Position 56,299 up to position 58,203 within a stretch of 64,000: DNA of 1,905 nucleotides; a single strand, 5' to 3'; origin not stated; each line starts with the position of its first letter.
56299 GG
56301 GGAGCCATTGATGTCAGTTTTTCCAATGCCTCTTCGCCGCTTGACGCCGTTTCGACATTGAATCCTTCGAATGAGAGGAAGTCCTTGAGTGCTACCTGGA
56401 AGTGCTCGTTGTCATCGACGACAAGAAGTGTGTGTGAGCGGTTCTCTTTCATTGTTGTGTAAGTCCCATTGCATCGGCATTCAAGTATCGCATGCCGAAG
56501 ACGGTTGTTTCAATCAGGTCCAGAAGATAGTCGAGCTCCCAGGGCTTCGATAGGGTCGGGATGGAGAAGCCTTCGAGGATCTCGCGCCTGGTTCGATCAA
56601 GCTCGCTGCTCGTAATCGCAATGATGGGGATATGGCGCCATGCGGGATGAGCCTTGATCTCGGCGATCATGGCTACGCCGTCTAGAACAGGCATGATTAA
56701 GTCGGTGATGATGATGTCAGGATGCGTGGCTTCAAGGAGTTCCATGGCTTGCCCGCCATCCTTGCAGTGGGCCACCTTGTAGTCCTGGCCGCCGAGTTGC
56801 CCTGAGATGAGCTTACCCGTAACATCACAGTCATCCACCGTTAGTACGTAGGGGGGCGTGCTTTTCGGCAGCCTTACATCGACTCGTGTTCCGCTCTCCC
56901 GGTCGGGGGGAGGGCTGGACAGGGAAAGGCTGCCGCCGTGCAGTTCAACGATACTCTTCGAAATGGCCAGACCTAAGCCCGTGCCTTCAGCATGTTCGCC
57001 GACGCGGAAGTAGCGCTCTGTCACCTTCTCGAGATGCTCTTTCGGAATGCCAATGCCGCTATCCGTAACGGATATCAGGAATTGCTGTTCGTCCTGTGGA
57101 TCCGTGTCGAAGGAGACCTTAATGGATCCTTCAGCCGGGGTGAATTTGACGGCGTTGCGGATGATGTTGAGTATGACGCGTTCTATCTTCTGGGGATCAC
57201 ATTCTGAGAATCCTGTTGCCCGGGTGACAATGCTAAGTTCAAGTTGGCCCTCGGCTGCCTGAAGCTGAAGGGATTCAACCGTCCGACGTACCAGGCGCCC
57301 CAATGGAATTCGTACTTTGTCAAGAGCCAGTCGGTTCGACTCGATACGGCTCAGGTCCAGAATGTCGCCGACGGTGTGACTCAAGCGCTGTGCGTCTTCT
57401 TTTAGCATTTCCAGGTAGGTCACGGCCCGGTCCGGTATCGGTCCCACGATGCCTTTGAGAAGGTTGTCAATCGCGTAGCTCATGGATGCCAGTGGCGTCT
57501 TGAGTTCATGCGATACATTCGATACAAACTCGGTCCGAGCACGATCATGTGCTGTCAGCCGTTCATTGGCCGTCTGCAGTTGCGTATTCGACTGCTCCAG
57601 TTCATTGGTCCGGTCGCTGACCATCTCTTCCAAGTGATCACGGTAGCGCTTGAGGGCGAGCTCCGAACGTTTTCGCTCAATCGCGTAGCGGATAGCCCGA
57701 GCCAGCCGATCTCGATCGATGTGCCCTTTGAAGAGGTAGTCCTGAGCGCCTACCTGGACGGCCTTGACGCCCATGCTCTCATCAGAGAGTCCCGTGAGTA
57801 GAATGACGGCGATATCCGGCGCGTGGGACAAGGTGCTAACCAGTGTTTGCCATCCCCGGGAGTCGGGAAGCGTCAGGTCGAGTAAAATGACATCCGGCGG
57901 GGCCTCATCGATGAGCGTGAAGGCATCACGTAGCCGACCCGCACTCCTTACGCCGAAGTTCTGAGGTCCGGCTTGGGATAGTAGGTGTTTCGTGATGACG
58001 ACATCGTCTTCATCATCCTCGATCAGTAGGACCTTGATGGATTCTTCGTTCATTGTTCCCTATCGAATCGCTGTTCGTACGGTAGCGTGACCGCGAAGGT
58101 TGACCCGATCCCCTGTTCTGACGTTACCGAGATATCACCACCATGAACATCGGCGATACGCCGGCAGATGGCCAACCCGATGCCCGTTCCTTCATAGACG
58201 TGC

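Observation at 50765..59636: Eight-gene same-strand phosphorelay made only of kinases and receiver-only proteins, with a duplicated [REC-HK-REC + REC-REC] module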

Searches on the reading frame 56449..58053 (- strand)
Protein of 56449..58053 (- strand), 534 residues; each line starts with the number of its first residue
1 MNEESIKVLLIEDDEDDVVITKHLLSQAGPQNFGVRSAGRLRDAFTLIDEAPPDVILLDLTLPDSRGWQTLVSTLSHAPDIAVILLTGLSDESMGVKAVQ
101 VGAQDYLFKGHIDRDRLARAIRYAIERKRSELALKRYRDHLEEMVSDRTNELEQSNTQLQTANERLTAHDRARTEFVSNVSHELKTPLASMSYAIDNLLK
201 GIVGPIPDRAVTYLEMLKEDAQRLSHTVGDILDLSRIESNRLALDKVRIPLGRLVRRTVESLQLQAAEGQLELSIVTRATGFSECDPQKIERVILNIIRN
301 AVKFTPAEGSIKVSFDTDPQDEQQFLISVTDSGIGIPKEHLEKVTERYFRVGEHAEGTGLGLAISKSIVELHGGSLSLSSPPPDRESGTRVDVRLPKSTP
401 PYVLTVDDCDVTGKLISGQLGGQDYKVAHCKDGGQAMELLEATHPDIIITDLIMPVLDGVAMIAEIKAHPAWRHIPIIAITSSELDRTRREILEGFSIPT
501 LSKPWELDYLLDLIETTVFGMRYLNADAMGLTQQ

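Call 3: search_protein_families(library=pfam, proteins=[window:56449-58053:-], max_evalue=0.01)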
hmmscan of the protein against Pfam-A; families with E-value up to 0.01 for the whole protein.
window:56449-58053:- (534 aa): 6 families
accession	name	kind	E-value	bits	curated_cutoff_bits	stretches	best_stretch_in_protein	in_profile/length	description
PF00072.30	Response_reg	-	4e-37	127.2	30.2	2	403-514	1-110/111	Response regulator receiver domain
PF02518.31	HATPase_c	-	9.4e-27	94.1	26.4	1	286-398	2-110/111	Histidine kinase-, DNA gyrase B-, and HSP90-like ATPase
PF00512.31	HisKA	-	1.6e-16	60.6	26.9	1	172-239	1-65/66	His Kinase A (phospho-acceptor) domain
PF13581.12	HATPase_c_2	-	0.00043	20.7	27.4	1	294-370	40-110/127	Histidine kinase-like ATPase domain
PF20161.5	VpsR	-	0.0005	20.2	23.7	0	418-494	25-101/121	VpsR domain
PF13589.12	HATPase_c_3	-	0.0078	16.7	25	0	290-344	3-53/137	Histidine kinase-, DNA gyrase B-, and HSP90-like ATPase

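Call 31: search_protein_families(library=ncbifam, proteins=[window:56449-58053:-], max_evalue=0.00001)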
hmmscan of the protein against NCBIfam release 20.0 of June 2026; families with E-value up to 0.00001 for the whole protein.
window:56449-58053:- (534 aa): 153 families (the best 25 are shown)
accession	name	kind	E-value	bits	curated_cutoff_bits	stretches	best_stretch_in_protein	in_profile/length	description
TIGR02956.1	TMAO_torS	equivalog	3.5e-57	194.2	676.5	1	114-517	398-819/967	TMAO reductase system sensor histidine kinase/response regulator TorS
NF038297.2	hybrid_HK_HrmK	equivalog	1.2e-56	192.7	725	3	148-397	210-457/607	hybrid histidine kinase/response regulator HrmK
NF047465.1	hybrid_HK_LvrA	exception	4.3e-56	190.4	1200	2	150-403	179-428/819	hybrid histidine kinase/response regulator LvrA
NF046044.1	PnpS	equivalog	1.6e-54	185.4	400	1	168-396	165-390/390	two-component system histidine kinase PnpS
NF008318.0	PRK11107.1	equivalog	4.2e-52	177.3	890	2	150-382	270-506/920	two-component sensor histidine kinase BarA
TIGR02966.1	phoR_proteo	equivalog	7.6e-50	169.8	334.2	1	165-381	106-322/333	phosphate regulon sensor histidine kinase PhoR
NF033092.0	HK_WalK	equivalog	2.4e-49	168.5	725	1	169-396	368-593/594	cell wall metabolism sensor histidine kinase WalK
NF011874.0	PRK15347.1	equivalog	3.1e-49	167.8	852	2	134-396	366-613/921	two component system sensor kinase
NF008302.0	PRK11091.1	equivalog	2.6e-47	161.5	838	1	159-517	269-642/779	aerobic respiration two-component sensor histidine kinase ArcB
NF047874.1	MASE3_PAS_HK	subfamily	2.3e-44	152.3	560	1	151-398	380-626/655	MASE3 domain-containing sensor histidine kinase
NF041947.1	LuxQ_Vibrio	equivalog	8.1e-43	146.4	1200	2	154-396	453-695/843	quorum-sensing autoinducer 2 sensor kinase/phosphatase LuxQ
NF008099.0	PRK10841.1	equivalog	6.2e-41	140.1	920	2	151-396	451-689/949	two-component system sensor histidine kinase RcsC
NF008312.0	PRK11100.1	equivalog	2.2e-39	135.6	356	1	135-398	214-475/477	two-component system sensor histidine kinase CreC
TIGR01386.1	cztS_silS_copS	subfamily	3.1e-38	131.9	292.55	1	148-382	216-446/457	heavy metal sensor histidine kinase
NF012163.2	BaeS_SmeS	equivalog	8.1e-38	130.5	500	1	139-382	206-446/457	sensor histidine kinase efflux regulator BaeS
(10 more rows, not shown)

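Call 41: search_solved_structures(query=window:56449-58053:-, max_evalue=1e-20)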
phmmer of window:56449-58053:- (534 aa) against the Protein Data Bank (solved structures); distinct sequences matched with E-value up to 1e-20: 13.
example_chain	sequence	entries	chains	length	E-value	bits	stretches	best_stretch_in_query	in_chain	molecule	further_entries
7z8n_A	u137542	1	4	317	4.3e-34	121.3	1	99-397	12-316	Histidine kinase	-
5uht_A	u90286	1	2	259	5.9e-31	111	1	163-397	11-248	Sensor histidine kinase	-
2c2a_A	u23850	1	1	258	5.9e-31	111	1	163-397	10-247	SENSOR HISTIDINE KINASE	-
3dge_A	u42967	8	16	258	6.1e-31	110.9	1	163-397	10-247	Sensor protein | Histidine kinase | Sensor histidine kinase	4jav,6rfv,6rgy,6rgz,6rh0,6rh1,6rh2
4jas_A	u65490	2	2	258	1.6e-30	109.5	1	163-397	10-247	Histidine kinase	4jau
6azr_A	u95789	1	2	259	2.9e-30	108.7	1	163-397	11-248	Sensor histidine kinase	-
6rh7_A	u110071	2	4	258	1.5e-29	106.3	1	163-397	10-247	Sensor histidine kinase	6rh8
6paj_A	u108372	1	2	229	1.3e-27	100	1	170-397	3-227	Sensor protein SrrB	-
8u4x_A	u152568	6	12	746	8.3e-27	97.3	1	162-380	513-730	histidine kinase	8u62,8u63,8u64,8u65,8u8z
4u7n_A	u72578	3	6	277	8.6e-27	97.2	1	170-380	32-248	Histidine protein kinase sensor protein | Histidine kinase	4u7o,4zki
5c93_A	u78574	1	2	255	8.7e-27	97.2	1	170-380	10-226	Histidine kinase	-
4i5s_A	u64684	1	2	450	3.4e-26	95.3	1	168-381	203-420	Putative histidine kinase CovS; VicK-like protein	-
4q20_A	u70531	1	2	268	1.7e-22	83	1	160-401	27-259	Sensor protein DivL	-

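Call 78: find_homologous_proteins(query=window:56449-58053:-, max_evalue=1e-40)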
Query window:56449-58053:- (534 aa): 1312 proteins with E <= 1e-40 among 8000 candidates; the best 120 are listed.
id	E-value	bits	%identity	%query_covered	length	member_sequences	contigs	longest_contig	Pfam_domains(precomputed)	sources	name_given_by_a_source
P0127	0.0e+0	1170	100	100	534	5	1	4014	PF02518.32,PF00512.32,PF00072.31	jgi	-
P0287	1.8e-274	929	78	99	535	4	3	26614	PF02518.32,PF00512.32,PF00072.31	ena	-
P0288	1.3e-272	923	78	99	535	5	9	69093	PF02518.32,PF00512.32,PF00072.31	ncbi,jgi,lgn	jgi:signal transduction histidine kinase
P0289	3.4e-240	816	69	71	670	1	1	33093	PF13426.14,PF13188.14,PF08448.17,PF02518.32,PF00512.32,PF00989.32,PF00072.31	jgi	jgi:PAS domain S-box-containing protein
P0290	1.3e-236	804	67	71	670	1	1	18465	PF13426.14,PF13188.14,PF08448.17,PF02518.32,PF00512.32,PF00989.32,PF00072.31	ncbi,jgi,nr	ncbi:MAG: response regulator [Verrucomicrobia bacterium]|jgi:PAS domain S-box-containing protein|nr:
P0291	1.2e-228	778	65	99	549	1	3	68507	PF02518.32,PF00512.32,PF00072.31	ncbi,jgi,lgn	jgi:signal transduction histidine kinase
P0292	2.5e-227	774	68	99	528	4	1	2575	PF02518.32,PF00512.32,PF00072.31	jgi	jgi:signal transduction histidine kinase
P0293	8.8e-223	759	66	95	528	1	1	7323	PF02518.32,PF00512.32,PF00072.31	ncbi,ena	-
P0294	5.2e-220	750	67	99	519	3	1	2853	PF02518.32,PF00512.32,PF00072.31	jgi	jgi:signal transduction histidine kinase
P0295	2.8e-209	714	65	69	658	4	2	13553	PF13426.14,PF13188.14,PF08448.17,PF02518.32,PF00512.32,PF00989.32,PF00072.31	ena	-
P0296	5.2e-207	707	63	99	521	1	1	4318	PF02518.32,PF00512.32,PF00072.31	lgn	-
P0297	1.0e-206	706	65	69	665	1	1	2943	PF13426.14,PF08448.17,PF02518.32,PF00512.32,PF00989.32,PF00072.31,PF20161.6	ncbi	-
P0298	1.4e-197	675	62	70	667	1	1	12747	PF13426.14,PF13188.14,PF08448.17,PF02518.32,PF00512.32,PF00989.32,PF00072.31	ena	-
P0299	3.5e-182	625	56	70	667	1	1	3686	PF02518.32,PF00512.32,PF00989.32,PF00072.31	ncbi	-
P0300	7.1e-181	620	55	69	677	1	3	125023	PF13426.14,PF02518.32,PF00512.32,PF00989.32,PF00072.31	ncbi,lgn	-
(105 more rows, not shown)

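Call 86: predict_structure(alignment_id=A4)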
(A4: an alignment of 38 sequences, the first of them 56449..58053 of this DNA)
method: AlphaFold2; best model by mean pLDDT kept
length: 534 residues; sequences in the alignment: 38
mean_pLDDT: 85.6   pTM: 0.61
mean pLDDT of the five models: 85.6, 84.6, 84.4, 81.3, 80.7
residues with pLDDT >= 90: 258; 70-90: 237; 50-70: 18; < 50: 21
segments of 3 or more residues with pLDDT < 50: 353-357, 522-534
pLDDT, mean of each block of 10 residues (from residue 1): 74 91 83 87 94 93 88 92 85 83 88 88 92 90 90 89 83 74 79 85 82 82 78 79 87 93 88 94 92 91 91 96 96 86 66 50 88 93 91 96 93 93 94 91 92 84 91 92 83 88 90 84 37 27
secondary structure, 60 per line:
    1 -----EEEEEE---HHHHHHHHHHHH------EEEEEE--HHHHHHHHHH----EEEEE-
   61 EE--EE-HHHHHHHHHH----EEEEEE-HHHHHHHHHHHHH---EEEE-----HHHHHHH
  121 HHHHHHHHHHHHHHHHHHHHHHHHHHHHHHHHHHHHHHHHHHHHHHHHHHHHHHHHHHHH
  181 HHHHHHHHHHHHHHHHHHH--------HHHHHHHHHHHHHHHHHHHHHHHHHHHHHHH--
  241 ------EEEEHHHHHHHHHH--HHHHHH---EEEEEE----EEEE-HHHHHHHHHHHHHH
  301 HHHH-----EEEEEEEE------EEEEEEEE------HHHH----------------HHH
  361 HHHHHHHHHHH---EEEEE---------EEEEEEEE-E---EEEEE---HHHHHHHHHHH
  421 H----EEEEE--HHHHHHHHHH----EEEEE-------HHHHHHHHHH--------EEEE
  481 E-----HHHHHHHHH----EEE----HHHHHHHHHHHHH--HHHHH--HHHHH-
elements in order: E6-11 H15-26 E33-38 H41-50 E55-59 H68-77 E82-87 H89-101 E105-108 H114-199 H208-238 E247-250 H251-260 H263-268 E272-277 E282-285 H287-304 E310-317 E324-331 H338-341 H358-371 E375-379 E389-396 E402-406 H410-421 E426-430 H433-442 E447-451 H459-468 E477-481 H487-495 E500-502 H507-519 H522-526 H529-533

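Call 88: fold_search(model_id=the predicted structure, library=pdb)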
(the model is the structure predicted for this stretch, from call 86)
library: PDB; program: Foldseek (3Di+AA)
matches with E <= 10: 1607; with E <= 0.001: 752
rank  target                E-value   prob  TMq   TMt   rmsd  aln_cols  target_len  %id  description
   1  8vc9_B                8.3e-22  1.00  0.29  0.40  29.5       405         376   22  Hybrid response regulator LvrB from Leptospira / phosphorylated REC form (released 2024-12-18)
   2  8vc9_A                1.8e-21  1.00  0.29  0.40  29.0       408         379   22  Hybrid response regulator LvrB from Leptospira / phosphorylated REC form (released 2024-12-18)
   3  8vc9_D                1.9e-21  1.00  0.28  0.39  29.3       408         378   22  Hybrid response regulator LvrB from Leptospira / phosphorylated REC form (released 2024-12-18)
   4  8vc9_F                5.7e-21  1.00  0.29  0.40  29.9       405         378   22  Hybrid response regulator LvrB from Leptospira / phosphorylated REC form (released 2024-12-18)
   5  8vc9_C                1.6e-20  1.00  0.28  0.39  28.9       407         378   22  Hybrid response regulator LvrB from Leptospira / phosphorylated REC form (released 2024-12-18)
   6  8vc9_E                1.6e-20  1.00  0.28  0.39  30.3       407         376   21  Hybrid response regulator LvrB from Leptospira / phosphorylated REC form (released 2024-12-18)
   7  6rh0_B                3.0e-19  1.00  0.33  0.70   6.0       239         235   31  Revisiting pH-gated conformational switch. Complex HK853-RR468 pH 5.5 (released 2020-02-19)
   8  6rh7_A                3.2e-19  1.00  0.33  0.69   6.3       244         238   31  Revisiting pH-gated conformational switch. Complex HK853 mutant H260A -RR468 mutant D53A pH 7.5 (released 2020-02-19)
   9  6rh8_A                3.3e-19  1.00  0.33  0.69   6.0       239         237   30  Revisiting pH-gated conformational switch. Complex HK853 mutant H260A -RR468 mutant D53A pH 5.3 (released 2020-02-19)
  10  4jav_B                1.1e-18  1.00  0.33  0.67   6.2       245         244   31  Structural basis of a rationally rewired protein-protein interface (HK853wt and RR468mutant V13P, L14I, I17M and N21V) (released 2013-09-04)
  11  6rh0_A                1.1e-18  1.00  0.33  0.70   6.0       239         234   30  Revisiting pH-gated conformational switch. Complex HK853-RR468 pH 5.5 (released 2020-02-19)
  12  7z8n_A                1.2e-18  1.00  0.43  0.73   4.7       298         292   30  GacS histidine kinase from Pseudomonas aeruginosa (released 2022-07-13)
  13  6rgy_B                1.2e-18  1.00  0.34  0.71   5.9       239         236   31  Revisiting pH-gated conformational switch. Complex HK853-RR468 pH 7.5 (released 2020-02-19)
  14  6rgy_A                1.7e-18  1.00  0.33  0.69   6.0       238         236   31  Revisiting pH-gated conformational switch. Complex HK853-RR468 pH 7.5 (released 2020-02-19)
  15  9a5d_A                1.8e-18  1.00  0.33  0.29   6.6       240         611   33  Integrative model of WALK-YYCH by crosslinking MS and deep learning (released 2024-09-18)
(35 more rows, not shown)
